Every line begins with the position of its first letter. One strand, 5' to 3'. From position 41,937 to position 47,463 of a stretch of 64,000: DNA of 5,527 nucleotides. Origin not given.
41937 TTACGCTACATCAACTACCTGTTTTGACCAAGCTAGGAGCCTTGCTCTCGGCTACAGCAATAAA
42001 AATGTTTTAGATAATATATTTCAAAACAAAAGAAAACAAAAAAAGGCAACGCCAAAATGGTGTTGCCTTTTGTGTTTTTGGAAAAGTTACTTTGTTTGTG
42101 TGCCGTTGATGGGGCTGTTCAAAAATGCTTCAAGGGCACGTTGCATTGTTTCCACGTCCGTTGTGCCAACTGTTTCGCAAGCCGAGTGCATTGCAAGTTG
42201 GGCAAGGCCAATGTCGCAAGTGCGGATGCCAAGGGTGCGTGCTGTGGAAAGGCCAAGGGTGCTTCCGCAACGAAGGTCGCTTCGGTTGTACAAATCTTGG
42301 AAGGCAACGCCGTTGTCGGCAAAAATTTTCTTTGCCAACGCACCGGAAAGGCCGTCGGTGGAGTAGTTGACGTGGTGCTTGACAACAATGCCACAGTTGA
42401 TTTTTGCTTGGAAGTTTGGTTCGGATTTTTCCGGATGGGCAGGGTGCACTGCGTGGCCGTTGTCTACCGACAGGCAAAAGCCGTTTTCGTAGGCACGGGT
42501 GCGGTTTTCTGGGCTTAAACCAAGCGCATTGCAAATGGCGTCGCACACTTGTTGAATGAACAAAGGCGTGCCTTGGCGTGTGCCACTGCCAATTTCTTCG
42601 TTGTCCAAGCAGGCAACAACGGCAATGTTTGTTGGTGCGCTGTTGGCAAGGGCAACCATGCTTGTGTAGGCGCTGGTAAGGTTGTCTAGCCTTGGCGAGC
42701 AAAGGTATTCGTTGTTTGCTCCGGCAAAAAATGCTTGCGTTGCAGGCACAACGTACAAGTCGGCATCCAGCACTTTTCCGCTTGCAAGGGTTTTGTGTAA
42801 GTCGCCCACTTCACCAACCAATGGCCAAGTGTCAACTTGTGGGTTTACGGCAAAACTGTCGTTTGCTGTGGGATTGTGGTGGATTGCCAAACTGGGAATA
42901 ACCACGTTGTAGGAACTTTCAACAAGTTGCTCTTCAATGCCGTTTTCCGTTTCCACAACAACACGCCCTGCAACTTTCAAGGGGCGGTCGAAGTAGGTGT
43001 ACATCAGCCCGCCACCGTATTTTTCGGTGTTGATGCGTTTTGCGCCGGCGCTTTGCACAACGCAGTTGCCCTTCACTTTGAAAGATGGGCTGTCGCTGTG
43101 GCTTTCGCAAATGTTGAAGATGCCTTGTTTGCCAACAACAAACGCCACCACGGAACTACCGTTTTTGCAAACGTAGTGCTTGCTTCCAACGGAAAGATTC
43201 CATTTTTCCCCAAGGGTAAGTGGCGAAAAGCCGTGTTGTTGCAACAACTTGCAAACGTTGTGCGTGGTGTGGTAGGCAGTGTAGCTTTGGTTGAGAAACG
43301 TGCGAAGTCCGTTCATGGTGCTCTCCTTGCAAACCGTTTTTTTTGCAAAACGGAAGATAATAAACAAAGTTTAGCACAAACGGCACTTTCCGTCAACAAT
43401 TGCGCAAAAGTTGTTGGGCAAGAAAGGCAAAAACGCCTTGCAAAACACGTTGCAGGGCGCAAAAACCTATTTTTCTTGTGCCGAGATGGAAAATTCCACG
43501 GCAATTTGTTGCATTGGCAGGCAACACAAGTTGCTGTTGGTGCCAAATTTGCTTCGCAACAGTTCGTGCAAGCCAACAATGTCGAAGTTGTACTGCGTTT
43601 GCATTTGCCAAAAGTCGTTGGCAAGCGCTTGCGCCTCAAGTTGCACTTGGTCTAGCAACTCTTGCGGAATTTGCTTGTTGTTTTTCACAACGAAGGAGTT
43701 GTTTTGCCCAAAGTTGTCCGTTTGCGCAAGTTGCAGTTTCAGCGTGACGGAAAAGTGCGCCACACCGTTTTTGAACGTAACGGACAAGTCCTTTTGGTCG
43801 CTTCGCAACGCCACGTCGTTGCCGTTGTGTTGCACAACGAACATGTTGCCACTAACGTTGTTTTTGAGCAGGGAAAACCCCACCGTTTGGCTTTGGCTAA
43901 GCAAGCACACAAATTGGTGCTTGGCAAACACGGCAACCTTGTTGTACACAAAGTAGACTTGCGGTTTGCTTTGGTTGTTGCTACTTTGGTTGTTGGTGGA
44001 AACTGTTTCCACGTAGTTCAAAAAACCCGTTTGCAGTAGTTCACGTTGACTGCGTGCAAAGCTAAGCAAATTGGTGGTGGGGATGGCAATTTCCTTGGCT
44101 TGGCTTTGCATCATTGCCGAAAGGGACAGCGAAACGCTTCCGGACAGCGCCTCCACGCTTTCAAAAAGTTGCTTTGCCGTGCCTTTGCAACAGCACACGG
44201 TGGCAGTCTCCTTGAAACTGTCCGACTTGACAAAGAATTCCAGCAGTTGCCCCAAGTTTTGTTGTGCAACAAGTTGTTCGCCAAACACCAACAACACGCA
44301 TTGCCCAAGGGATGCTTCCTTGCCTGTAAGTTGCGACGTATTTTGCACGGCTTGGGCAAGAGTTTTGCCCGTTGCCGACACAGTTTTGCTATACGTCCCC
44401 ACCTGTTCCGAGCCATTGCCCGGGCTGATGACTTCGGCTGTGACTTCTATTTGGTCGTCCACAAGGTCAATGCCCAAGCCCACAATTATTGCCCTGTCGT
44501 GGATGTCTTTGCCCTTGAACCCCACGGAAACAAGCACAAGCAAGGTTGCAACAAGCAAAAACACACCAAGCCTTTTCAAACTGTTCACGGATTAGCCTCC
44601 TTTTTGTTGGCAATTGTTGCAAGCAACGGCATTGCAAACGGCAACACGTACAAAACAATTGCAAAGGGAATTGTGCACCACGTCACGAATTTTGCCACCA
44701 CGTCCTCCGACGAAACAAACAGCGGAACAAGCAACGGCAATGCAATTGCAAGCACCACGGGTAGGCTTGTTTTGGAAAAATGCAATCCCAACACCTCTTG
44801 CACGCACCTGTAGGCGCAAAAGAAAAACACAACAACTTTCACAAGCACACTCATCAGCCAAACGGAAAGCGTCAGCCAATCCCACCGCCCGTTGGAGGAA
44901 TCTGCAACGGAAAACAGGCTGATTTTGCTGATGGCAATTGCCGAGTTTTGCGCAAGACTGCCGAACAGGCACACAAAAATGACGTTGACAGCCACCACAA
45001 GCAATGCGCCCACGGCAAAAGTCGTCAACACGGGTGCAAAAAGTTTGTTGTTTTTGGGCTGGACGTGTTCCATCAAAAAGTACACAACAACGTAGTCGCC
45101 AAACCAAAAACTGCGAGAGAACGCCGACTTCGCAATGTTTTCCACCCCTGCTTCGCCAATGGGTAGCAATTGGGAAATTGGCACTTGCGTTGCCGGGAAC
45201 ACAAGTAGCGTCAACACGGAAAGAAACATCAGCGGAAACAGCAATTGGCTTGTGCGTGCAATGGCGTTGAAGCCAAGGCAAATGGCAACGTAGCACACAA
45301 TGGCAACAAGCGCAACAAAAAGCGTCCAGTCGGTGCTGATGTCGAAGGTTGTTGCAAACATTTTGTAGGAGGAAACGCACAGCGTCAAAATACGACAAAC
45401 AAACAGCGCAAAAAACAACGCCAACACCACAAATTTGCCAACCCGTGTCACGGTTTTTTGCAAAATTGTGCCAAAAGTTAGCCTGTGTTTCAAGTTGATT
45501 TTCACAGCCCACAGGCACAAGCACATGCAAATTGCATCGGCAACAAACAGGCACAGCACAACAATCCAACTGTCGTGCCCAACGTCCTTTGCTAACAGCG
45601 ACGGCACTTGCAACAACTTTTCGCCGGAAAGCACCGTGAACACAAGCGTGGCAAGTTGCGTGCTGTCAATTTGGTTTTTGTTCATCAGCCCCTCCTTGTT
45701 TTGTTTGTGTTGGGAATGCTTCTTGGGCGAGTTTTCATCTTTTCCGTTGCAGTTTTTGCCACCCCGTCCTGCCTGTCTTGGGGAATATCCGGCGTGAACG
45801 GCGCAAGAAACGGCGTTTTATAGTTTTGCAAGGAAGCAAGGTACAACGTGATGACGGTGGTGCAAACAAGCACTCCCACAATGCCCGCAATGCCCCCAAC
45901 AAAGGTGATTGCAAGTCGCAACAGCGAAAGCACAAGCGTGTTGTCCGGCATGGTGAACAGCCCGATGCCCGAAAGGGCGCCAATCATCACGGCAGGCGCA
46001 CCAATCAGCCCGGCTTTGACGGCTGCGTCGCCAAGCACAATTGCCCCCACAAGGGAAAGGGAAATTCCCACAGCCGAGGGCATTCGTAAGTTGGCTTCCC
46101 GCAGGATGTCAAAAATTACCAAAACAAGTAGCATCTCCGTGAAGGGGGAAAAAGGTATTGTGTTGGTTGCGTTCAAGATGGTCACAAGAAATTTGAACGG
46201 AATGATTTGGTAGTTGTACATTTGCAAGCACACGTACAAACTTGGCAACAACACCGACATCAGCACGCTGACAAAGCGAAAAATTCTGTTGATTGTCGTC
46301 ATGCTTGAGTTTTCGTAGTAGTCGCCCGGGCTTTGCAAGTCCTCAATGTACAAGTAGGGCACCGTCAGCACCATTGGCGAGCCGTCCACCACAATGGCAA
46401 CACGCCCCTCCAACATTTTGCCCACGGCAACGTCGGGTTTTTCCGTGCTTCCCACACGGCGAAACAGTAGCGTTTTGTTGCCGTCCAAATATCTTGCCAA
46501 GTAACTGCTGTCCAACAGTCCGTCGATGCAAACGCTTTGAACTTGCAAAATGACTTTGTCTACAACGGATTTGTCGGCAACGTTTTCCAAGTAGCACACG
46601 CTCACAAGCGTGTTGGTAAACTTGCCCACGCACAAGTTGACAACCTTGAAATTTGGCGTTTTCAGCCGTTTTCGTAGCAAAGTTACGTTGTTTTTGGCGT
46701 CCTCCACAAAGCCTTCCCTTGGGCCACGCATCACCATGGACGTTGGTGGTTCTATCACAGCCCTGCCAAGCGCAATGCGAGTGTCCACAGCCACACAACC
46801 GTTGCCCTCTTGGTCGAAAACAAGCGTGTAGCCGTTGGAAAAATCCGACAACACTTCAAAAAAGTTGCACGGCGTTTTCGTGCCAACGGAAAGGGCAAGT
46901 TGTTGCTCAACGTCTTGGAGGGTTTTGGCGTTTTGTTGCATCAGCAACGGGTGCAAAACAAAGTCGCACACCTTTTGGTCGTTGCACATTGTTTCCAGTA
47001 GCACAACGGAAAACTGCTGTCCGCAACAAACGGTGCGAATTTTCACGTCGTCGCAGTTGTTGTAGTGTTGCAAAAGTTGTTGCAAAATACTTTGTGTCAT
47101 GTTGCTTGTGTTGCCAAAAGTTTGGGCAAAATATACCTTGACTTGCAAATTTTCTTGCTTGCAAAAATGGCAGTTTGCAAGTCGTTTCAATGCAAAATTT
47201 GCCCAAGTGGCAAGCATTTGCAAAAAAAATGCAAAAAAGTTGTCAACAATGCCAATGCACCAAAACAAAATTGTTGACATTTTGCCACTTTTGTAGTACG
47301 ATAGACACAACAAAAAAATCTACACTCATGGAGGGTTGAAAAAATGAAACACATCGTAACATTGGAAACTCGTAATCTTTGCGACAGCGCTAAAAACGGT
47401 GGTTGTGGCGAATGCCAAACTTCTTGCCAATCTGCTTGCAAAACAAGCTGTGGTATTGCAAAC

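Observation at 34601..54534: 259-bp inverted repeats (junction element + RHS fragment) bracket a 19.4-kb segment holding dnaA and a tyrosine recombinase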

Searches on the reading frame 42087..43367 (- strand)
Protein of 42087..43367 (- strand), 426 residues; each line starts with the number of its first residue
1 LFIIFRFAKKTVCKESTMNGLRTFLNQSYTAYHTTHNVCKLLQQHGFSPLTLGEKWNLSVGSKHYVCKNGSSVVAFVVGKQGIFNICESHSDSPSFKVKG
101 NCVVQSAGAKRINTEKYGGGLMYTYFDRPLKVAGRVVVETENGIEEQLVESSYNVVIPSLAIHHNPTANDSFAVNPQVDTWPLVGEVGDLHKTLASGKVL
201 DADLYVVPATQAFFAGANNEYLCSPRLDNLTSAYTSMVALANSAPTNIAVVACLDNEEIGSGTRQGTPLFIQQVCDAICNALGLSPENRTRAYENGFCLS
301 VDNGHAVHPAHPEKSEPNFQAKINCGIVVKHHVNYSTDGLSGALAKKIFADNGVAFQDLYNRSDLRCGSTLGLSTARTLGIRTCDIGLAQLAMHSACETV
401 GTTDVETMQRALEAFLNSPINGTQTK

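Call 7: search_protein_families(library=pfam, proteins=[window:42087-43367:-], max_evalue=0.01)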
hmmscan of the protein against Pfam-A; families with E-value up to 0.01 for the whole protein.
window:42087-43367:- (426 aa): 1 family
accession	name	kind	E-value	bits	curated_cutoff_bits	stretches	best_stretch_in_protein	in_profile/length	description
PF02127.20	Peptidase_M18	-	2.9e-92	310.2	24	2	197-415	204-431/432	Aminopeptidase I zinc metalloprotease (M18)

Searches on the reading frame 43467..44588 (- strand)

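Call 7: search_protein_families(library=pfam, proteins=[window:43467-44588:-], max_evalue=0.01)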
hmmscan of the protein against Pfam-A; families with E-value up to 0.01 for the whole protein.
window:43467-44588:- (373 aa): 2 families
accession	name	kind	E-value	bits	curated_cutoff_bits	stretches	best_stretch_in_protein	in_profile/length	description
PF25198.1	Spore_GerAC_N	-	1.1e-30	107.3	27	1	27-193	3-174/176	Spore germination protein N-terminal domain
PF05504.16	Spore_GerAC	-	1.1e-11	45.6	23.6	1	217-348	2-135/167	Spore germination B3/ GerAC like, C-terminal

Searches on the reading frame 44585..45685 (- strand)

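Call 7: search_protein_families(library=pfam, proteins=[window:44585-45685:-], max_evalue=0.01)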
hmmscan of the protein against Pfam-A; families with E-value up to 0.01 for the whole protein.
window:44585-45685:- (366 aa): 1 family
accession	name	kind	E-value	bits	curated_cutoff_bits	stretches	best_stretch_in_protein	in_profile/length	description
PF03845.19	Spore_permease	-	3.9e-21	75.7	23.4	1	5-316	1-310/321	Spore germination protein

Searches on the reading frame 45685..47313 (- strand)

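Call 7: search_protein_families(library=pfam, proteins=[window:45685-47313:-], max_evalue=0.01)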
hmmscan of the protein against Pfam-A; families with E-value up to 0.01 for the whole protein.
window:45685-47313:- (542 aa): 1 family
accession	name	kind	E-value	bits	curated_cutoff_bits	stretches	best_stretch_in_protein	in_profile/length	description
PF03323.18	GerA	-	2.8e-129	432.1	27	1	79-531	2-465/466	Bacillus/Clostridium GerA spore germination protein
